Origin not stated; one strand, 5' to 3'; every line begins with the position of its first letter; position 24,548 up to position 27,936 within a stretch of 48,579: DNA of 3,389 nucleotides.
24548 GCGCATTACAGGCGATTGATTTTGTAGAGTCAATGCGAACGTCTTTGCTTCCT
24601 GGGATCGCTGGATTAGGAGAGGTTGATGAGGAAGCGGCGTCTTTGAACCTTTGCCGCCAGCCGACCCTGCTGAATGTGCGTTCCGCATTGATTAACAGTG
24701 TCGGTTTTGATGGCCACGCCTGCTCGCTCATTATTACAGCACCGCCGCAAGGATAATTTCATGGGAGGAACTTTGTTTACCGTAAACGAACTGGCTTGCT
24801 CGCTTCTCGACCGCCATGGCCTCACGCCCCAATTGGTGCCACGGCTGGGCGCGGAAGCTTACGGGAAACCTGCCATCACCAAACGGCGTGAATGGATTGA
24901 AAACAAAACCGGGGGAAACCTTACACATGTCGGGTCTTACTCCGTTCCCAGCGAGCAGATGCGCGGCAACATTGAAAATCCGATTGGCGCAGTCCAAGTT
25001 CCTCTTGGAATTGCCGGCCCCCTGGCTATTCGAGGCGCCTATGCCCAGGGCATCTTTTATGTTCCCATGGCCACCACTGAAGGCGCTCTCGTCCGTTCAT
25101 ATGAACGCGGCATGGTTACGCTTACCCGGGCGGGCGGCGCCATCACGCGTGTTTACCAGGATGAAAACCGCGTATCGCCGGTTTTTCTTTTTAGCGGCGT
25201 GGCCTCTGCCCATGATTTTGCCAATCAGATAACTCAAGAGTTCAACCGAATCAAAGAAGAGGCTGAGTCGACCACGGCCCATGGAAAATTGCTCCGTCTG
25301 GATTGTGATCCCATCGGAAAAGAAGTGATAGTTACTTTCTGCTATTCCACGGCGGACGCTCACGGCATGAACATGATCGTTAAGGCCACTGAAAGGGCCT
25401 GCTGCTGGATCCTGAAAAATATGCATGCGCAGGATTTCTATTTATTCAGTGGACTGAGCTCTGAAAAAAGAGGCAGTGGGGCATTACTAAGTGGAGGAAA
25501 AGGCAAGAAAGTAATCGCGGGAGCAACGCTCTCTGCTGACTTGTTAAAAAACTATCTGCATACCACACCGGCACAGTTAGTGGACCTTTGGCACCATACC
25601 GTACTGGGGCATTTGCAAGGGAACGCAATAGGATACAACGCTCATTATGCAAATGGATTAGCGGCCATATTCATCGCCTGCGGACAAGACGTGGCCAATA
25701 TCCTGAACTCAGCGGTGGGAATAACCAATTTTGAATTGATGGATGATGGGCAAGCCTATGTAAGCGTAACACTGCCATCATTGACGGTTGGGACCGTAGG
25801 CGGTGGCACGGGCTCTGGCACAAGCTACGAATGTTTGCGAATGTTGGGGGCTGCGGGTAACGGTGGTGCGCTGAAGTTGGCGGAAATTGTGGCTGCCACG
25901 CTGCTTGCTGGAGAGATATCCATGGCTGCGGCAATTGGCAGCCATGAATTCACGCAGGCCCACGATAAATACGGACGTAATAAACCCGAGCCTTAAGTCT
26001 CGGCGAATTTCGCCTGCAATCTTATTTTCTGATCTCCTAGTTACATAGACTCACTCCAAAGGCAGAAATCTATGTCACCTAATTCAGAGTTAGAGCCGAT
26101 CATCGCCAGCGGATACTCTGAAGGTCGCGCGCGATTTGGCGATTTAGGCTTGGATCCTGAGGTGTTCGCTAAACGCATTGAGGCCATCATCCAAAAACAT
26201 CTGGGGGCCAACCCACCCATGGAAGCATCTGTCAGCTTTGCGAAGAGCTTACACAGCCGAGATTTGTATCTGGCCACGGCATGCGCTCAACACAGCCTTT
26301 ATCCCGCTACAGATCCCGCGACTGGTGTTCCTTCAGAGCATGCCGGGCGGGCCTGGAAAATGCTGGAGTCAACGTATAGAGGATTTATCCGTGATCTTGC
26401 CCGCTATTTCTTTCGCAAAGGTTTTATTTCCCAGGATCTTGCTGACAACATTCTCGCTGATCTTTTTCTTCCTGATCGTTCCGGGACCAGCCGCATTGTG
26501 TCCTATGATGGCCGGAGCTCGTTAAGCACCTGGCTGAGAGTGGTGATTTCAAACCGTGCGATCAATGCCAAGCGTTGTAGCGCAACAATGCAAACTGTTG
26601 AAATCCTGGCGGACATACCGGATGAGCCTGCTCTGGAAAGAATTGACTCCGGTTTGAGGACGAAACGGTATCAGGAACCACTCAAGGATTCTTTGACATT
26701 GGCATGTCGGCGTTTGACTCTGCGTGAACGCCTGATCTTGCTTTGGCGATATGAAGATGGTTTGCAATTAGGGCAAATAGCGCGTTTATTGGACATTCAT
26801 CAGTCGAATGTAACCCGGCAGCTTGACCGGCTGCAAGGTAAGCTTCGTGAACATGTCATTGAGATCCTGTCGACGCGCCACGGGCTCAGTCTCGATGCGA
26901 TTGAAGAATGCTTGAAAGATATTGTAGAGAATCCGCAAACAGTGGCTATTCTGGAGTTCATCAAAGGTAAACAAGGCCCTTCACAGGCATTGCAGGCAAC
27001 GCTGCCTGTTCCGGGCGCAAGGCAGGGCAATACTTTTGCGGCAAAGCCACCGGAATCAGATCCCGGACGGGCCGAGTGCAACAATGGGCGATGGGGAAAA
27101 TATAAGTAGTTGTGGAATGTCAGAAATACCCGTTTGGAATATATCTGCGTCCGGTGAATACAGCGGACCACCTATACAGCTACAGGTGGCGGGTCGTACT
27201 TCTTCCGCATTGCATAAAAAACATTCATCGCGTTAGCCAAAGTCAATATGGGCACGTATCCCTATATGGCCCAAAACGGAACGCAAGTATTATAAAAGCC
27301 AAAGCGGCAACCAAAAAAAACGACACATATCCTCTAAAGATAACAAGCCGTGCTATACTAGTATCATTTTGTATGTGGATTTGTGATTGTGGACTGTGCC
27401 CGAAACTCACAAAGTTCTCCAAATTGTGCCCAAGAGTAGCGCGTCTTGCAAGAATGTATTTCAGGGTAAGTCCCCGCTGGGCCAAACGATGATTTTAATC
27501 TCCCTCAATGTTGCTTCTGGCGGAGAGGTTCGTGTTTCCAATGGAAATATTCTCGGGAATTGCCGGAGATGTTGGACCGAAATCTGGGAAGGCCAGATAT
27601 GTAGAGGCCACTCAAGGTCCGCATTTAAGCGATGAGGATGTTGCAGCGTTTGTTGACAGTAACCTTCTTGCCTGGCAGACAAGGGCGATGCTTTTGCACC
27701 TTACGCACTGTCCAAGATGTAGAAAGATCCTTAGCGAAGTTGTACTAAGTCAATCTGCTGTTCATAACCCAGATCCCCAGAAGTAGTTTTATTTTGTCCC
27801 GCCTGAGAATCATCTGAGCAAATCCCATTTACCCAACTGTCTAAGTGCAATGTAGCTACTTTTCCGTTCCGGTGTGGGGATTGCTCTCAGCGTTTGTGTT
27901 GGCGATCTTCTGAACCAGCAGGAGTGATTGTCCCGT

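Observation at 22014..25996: ACP / KS / Cys-less KS partner operon fused in register to a class I HMG-CoA reductase homologue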

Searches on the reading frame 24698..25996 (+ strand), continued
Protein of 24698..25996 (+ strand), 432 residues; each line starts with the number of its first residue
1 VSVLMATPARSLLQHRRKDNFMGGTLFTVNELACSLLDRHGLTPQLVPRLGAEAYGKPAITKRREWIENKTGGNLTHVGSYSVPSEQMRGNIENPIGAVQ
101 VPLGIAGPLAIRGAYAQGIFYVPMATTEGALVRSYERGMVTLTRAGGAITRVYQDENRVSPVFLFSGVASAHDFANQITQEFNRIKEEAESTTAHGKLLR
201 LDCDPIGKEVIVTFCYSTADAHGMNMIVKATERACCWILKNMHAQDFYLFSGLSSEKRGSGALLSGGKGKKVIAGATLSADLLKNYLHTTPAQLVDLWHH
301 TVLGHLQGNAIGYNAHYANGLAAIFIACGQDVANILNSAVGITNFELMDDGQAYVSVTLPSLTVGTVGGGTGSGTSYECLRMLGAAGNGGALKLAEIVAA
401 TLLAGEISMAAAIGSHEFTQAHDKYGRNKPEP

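Call 77: list_cluster_members(proteins=[P0264, P0265, P0266, P0267, P0269, P0272, P0284, P0287, P0293, P0297])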
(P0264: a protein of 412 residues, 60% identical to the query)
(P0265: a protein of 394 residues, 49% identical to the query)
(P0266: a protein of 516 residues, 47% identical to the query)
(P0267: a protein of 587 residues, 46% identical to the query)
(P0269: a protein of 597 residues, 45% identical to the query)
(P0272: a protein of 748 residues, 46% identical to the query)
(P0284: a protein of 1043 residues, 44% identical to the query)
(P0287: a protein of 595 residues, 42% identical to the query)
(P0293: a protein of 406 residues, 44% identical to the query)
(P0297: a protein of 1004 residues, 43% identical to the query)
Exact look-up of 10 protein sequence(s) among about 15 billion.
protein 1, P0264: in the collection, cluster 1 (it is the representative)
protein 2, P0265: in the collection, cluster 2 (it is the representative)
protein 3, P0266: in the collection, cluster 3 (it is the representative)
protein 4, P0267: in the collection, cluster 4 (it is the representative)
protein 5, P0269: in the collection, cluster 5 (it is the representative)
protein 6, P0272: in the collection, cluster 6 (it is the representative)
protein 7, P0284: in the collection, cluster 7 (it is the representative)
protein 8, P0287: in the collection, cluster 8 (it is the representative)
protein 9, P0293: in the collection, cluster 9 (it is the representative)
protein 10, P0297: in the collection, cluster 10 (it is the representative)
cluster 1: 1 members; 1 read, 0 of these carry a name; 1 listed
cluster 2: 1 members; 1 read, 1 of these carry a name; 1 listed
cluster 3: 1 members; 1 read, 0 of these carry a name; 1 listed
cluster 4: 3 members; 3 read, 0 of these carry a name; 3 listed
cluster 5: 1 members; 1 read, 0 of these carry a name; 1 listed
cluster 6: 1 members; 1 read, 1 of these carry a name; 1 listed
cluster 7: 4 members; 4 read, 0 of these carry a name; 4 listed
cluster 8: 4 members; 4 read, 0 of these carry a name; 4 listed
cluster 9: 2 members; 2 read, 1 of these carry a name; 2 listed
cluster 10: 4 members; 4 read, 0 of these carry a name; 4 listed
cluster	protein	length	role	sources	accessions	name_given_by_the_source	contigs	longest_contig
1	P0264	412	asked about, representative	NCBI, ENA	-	-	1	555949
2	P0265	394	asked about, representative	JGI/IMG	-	hydroxymethylglutaryl-CoA reductase (NADPH)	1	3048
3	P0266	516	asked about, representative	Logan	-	-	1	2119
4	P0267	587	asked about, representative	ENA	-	-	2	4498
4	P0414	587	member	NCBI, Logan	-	-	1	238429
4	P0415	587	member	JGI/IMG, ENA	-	-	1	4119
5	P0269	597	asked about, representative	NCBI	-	-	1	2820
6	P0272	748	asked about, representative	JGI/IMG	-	hydroxymethylglutaryl-CoA reductase (NADPH)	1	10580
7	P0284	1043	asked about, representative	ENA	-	-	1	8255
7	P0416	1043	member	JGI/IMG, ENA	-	-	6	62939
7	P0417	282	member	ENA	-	-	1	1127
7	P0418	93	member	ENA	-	-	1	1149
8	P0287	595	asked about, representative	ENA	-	-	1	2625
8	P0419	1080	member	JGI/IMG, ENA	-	-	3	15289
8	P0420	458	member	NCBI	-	-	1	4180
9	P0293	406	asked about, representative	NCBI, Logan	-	-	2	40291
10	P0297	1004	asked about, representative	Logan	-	-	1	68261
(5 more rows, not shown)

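Call 82: find_encoding_contigs(protein=P0416, flank=8000, max_places=1)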
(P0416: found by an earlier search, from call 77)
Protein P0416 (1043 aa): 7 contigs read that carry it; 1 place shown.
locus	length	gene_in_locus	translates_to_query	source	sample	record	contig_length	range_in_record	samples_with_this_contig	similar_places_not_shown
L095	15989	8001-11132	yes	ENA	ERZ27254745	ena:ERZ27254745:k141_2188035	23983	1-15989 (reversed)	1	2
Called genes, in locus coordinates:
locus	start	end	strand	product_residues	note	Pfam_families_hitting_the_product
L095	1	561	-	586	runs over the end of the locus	PF00009:GTP_EFTU, PF01926:MMR_HSR1 (weak), PF22042:EF-G_D2 (faint), PF03144:GTP_EFTU_D2 (faint), PF11987:IF-2, PF14578:GTP_EFTU_D4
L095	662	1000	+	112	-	-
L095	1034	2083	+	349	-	PF02005:TRM, PF05175:MTS (faint), PF13847:Methyltransf_31 (weak), PF13649:Methyltransf_25 (weak), PF02005:TRM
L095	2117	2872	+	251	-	PF08308:PEGA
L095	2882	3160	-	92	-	PF00736:EF1_GNE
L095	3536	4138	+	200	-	PF00318:Ribosomal_S2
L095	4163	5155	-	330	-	PF01210:NAD_Gly3P_dh_N, PF02558:ApbA, PF03807:F420_oxidored, PF07479:NAD_Gly3P_dh_C, PF20618:GPD_NAD_C_bact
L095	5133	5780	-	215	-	PF01553:Acyltransferase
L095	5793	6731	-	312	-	PF00781:DAGK_cat, PF19279:YegS_C (weak)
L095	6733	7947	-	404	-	PF08240:ADH_N, PF00107:ADH_zinc_N, PF13602:ADH_zinc_N_2 (weak)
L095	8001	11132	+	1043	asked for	PF00501:AMP-binding, PF00550:PP-binding (weak), PF00368:HMG-CoA_red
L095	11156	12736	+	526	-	PF09861:Lar_N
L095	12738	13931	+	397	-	PF01553:Acyltransferase, PF19277:GPAT_C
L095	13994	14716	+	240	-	PF22557:DuOB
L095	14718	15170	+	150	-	PF04343:DUF488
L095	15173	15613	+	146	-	PF04343:DUF488, PF22751:DUF488-N3a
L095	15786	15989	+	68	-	?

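Call 83: find_encoding_contigs(protein=P0414, flank=8000, max_places=1)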
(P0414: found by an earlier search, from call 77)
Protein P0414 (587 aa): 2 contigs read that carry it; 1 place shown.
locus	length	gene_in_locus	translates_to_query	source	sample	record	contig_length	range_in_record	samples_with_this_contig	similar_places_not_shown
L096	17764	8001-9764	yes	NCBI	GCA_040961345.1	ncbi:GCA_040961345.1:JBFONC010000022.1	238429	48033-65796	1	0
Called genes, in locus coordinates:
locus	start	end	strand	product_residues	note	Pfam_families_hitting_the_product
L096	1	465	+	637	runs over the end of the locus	PF05226:CHASE2, PF00211:Guanylate_cyc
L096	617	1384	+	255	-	PF23023:Anti-Pycsar_Apyc1, PF00753:Lactamase_B (faint), PF12706:Lactamase_B_2, PF02112:PDEase_II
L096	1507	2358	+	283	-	PF17848:Zn_ribbon_ACC, PF01039:Carboxyl_trans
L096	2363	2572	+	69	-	PF11146:DUF2905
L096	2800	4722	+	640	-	PF02554:CstA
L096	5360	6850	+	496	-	-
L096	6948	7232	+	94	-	-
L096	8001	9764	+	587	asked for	PF13279:4HBT_2 (faint), PF00368:HMG-CoA_red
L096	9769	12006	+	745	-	PF16927:HisKA_7TM, PF13185:GAF_2 (weak), PF00512:HisKA, PF02518:HATPase_c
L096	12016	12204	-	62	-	PF10133:CooT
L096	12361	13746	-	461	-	PF00009:GTP_EFTU, PF00071:Ras (faint), PF01926:MMR_HSR1, PF02421:FeoB_N, PF00009:GTP_EFTU, PF01926:MMR_HSR1, PF02421:FeoB_N, PF14714:KH_dom-like, +3 more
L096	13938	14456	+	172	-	-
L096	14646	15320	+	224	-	PF00072:Response_reg, PF07238:PilZ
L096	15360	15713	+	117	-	PF05635:23S_rRNA_IVP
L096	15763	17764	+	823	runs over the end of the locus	PF00133:tRNA-synt_1, PF01406:tRNA-synt_1e (faint), PF01921:tRNA-synt_1f (faint), PF09334:tRNA-synt_1g, PF13603:tRNA-synt_1_2, PF00133:tRNA-synt_1, PF09334:tRNA-synt_1g (weak), PF08264:Anticodon_1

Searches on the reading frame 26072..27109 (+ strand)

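Call 5: search_protein_families(library=pfam, proteins=[window:26072-27109:+])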
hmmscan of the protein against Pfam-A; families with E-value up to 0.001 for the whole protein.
window:26072-27109:+ (345 aa): 4 families
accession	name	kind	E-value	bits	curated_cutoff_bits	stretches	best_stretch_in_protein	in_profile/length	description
PF08281.18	Sigma70_r4_2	-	4.7e-06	26.6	25.7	1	208-252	4-48/54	Sigma-70, region 4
PF04545.22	Sigma70_r4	-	9.9e-05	22.2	24.1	1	214-259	4-49/50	Sigma-70, region 4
PF01047.28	MarR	-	0.00022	21.5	24.6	1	222-257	10-44/59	MarR family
PF12802.13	MarR_2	-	0.00029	21.4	27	0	215-255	3-45/61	MarR family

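Call 7: search_protein_families(library=ncbifam, proteins=[window:26072-27109:+], max_evalue=0.00001)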
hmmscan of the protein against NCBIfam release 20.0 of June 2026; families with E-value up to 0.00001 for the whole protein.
window:26072-27109:+ (345 aa): 9 families
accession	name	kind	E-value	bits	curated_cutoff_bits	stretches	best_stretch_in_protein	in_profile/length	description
TIGR03001.1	Sig-70_gmx1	subfamily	1.5e-20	73.6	154.6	1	42-282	3-229/244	RNA polymerase sigma-70 factor, Myxococcales family 1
TIGR02937.1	sigma70-ECF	superfamily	4.3e-18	65.5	42.9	1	94-261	2-164/165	sigma-70 family RNA polymerase sigma factor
TIGR02989.1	Sig-70_gvs1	subfamily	2.1e-08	34.2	124.55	1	141-260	42-156/158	RNA polymerase sigma-70 factor, Rhodopirellula/Verrucomicrobium family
NF009190.0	PRK12538.1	equivalog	3e-08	33.6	303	1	145-261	109-218/233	RNA polymerase sigma factor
TIGR02950.1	SigM_subfam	subfamily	7.5e-08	32.4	147.95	1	98-260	2-156/159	RNA polymerase sigma factor, SigM family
TIGR02983.1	SigE-fam_strep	subfamily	2.8e-07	30.6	141.55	1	149-262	55-158/162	SigE family RNA polymerase sigma factor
NF008888.0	PRK11922.1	equivalog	5e-07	29.6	204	1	141-266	71-200/231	RNA polymerase sigma factor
NF009166.1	PRK12513.1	equivalog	2.1e-06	27.6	206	1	118-262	43-186/193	RNA polymerase sigma factor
TIGR02985.1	Sig70_bacteroi1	subfamily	6.4e-06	26.5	126.4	1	112-261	16-161/162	RNA polymerase sigma-70 factor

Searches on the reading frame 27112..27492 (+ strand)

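Call 5: search_protein_families(library=pfam, proteins=[window:27112-27492:+])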
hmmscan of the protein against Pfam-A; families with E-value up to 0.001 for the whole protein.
window:27112-27492:+ (126 aa): 0 families

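Call 44: search_protein_families(library=pfam, proteins=[window:27112-27492:+], max_evalue=1)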
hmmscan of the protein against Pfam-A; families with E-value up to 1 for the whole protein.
window:27112-27492:+ (126 aa): 1 family
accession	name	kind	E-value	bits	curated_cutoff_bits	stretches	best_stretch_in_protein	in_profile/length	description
PF01976.22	DUF116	-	0.3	11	25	0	22-37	36-51/155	Protein of unknown function DUF116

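Call 53: search_protein_families(library=ncbifam, proteins=[window:27112-27492:+], max_evalue=0.01)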
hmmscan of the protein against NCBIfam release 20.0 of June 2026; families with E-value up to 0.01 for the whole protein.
window:27112-27492:+ (126 aa): 0 families

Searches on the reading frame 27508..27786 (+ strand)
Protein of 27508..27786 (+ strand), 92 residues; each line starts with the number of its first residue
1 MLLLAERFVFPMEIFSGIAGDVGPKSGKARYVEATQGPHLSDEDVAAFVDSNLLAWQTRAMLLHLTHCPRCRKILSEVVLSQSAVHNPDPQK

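Call 5: search_protein_families(library=pfam, proteins=[window:27508-27786:+])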
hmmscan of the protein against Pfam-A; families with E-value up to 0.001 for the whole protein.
window:27508-27786:+ (92 aa): 1 family
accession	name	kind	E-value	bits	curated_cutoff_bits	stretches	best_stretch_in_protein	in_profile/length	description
PF13490.11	zf-HC2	-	0.00028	21.4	22.2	1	45-72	8-35/35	Putative zinc-finger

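Call 53: search_protein_families(library=ncbifam, proteins=[window:27508-27786:+], max_evalue=0.01)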
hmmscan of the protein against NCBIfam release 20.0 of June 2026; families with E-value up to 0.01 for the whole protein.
window:27508-27786:+ (92 aa): 2 families
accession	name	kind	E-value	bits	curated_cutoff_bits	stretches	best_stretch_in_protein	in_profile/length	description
NF041468.1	anti_sig_RseA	equivalog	0.001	19.2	165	1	27-87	28-86/135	anti-sigma E factor RseA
NF052368.1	antisigmaE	subfamily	0.0075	16.1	50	0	50-73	16-39/48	anti-sigma factor family protein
